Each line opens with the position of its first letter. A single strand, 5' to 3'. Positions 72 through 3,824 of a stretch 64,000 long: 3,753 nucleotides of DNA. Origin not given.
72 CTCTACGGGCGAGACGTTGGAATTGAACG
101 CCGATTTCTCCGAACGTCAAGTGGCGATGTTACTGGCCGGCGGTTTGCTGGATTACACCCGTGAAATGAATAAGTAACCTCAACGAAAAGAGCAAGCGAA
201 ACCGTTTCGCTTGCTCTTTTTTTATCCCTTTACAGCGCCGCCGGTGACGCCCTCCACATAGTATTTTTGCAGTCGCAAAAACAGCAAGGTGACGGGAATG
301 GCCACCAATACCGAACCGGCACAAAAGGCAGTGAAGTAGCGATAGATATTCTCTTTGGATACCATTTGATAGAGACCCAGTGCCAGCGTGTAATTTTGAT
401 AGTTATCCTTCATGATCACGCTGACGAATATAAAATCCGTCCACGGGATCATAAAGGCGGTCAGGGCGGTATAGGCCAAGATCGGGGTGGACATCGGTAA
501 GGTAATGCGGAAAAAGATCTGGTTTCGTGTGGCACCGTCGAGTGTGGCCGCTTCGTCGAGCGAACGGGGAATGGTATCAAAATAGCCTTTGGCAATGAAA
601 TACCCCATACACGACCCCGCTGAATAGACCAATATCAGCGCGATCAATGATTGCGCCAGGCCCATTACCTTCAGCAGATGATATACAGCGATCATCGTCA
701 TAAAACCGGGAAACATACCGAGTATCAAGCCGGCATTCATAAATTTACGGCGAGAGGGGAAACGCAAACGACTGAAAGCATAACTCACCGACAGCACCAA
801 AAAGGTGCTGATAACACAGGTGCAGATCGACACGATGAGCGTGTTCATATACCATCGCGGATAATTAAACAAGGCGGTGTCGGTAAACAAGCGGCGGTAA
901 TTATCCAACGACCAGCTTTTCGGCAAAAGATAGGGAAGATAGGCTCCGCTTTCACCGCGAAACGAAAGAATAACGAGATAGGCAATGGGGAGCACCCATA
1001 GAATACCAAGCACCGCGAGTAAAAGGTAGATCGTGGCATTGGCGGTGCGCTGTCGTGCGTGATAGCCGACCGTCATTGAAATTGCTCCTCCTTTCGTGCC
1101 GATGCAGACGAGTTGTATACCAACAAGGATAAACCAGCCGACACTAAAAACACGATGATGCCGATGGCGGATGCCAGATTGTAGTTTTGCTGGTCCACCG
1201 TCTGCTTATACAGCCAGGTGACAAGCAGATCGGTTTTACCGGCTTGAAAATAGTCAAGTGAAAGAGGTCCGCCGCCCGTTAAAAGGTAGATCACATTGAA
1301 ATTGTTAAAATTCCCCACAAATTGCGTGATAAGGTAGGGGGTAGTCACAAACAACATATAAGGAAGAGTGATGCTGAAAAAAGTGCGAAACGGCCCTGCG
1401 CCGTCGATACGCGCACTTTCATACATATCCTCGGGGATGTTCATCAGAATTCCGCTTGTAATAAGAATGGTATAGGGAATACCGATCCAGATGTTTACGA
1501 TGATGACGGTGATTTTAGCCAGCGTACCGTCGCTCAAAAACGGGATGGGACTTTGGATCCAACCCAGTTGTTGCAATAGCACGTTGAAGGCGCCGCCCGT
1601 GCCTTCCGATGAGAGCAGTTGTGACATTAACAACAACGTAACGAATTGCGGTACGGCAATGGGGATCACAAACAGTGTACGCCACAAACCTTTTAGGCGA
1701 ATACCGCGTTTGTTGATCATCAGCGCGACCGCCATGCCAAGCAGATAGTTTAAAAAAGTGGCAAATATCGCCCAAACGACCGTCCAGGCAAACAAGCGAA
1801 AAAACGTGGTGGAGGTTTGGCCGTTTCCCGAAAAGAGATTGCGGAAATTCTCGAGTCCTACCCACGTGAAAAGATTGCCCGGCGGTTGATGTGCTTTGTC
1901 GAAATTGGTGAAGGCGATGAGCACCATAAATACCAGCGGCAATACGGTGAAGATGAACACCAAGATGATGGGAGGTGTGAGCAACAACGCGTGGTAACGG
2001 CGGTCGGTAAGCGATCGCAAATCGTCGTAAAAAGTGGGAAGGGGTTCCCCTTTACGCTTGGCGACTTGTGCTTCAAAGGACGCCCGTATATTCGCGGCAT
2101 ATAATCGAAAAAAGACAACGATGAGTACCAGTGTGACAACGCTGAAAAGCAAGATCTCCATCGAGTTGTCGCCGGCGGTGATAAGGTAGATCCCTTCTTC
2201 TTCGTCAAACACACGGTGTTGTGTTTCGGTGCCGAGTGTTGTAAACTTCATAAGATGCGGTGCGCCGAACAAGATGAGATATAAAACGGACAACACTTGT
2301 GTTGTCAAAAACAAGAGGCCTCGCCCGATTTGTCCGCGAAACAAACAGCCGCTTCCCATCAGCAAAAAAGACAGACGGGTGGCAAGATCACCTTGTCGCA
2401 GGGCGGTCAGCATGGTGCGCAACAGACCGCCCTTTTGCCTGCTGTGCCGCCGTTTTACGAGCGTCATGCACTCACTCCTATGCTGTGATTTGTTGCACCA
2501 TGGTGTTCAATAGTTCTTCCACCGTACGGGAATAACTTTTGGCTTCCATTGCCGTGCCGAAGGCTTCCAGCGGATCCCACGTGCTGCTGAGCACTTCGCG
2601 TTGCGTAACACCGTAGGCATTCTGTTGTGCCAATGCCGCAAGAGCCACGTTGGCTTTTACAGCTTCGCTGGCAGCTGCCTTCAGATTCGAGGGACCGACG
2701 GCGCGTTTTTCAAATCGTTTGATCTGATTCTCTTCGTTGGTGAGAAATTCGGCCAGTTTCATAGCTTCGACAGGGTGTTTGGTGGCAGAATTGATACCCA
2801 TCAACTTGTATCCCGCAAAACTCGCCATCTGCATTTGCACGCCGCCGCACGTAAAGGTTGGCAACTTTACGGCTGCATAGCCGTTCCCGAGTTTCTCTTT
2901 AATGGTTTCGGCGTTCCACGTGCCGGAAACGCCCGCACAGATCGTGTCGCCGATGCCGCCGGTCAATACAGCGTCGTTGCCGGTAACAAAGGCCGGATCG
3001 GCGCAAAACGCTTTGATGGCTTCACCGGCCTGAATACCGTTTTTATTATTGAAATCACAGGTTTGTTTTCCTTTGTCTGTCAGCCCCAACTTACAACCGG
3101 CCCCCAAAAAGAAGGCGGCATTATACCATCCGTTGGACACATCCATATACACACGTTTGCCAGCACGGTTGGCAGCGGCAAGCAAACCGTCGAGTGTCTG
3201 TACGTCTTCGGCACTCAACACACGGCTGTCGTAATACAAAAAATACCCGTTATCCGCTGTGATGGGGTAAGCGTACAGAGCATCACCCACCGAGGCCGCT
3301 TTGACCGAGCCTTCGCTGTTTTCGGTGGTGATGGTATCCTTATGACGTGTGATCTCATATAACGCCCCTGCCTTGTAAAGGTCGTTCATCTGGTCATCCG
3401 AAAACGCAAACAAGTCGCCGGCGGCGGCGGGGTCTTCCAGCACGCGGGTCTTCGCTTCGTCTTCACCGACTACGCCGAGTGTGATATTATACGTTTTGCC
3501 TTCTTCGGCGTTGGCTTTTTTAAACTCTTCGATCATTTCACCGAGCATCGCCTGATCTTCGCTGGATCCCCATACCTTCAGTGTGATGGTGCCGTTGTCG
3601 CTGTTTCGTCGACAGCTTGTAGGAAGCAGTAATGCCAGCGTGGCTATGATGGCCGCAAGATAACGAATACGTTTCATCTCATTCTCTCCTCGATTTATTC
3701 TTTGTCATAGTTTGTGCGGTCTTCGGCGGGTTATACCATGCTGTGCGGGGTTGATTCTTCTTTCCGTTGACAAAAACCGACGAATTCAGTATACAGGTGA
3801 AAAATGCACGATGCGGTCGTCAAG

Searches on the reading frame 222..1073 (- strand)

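Call 84: search_protein_families(library=pfam, proteins=[window:222-1073:-], max_evalue=0.00001)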
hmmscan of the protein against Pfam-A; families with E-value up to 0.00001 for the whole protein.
window:222-1073:- (283 aa): 1 family
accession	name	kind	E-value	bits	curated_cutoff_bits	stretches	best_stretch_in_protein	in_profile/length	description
PF00528.27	BPD_transp_1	-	2.2e-13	50.8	26.4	1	104-273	13-179/184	Binding-protein-dependent transport system inner membrane component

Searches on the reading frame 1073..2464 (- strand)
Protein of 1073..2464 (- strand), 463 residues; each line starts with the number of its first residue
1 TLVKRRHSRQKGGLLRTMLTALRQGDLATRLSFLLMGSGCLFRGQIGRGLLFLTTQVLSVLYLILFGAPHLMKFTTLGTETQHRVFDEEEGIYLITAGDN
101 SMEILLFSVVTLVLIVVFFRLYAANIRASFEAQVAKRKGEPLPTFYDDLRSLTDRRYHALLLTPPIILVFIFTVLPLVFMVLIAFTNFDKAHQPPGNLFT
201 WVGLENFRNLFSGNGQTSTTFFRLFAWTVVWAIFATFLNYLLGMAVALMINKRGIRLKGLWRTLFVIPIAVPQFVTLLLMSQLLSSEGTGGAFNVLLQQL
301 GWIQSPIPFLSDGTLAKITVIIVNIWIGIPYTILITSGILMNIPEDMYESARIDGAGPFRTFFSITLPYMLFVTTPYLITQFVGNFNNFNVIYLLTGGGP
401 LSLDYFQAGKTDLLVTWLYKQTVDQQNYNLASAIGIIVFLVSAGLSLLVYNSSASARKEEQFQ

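Call 84: search_protein_families(library=pfam, proteins=[window:1073-2464:-], max_evalue=0.00001)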
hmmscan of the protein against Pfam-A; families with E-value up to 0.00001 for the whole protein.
window:1073-2464:- (463 aa): 1 family
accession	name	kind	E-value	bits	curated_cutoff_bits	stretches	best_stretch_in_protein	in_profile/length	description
PF00528.27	BPD_transp_1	-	1.2e-20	74.4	26.4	1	241-450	3-176/184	Binding-protein-dependent transport system inner membrane component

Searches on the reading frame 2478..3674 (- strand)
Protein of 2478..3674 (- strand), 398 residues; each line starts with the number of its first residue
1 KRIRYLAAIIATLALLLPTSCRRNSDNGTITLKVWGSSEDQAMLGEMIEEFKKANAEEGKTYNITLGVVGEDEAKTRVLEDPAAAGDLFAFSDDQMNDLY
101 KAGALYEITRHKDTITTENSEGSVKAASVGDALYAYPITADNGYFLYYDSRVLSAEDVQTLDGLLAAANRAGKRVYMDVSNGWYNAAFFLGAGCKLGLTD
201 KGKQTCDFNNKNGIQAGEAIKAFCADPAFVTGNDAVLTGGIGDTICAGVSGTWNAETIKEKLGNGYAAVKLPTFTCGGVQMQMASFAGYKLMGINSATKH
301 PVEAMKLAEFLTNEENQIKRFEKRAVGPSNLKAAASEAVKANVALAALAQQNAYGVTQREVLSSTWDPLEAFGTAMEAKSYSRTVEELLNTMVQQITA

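Call 84: search_protein_families(library=pfam, proteins=[window:2478-3674:-], max_evalue=0.00001)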
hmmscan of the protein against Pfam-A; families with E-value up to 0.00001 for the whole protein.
window:2478-3674:- (398 aa): 2 families
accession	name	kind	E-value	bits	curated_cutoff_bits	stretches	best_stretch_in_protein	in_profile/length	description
PF13416.11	SBP_bac_8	-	1.8e-32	113.7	27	1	46-347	1-279/279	Bacterial extracellular solute-binding protein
PF01547.30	SBP_bac_1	-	7.8e-11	42.9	26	1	47-317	13-306/307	Bacterial extracellular solute-binding protein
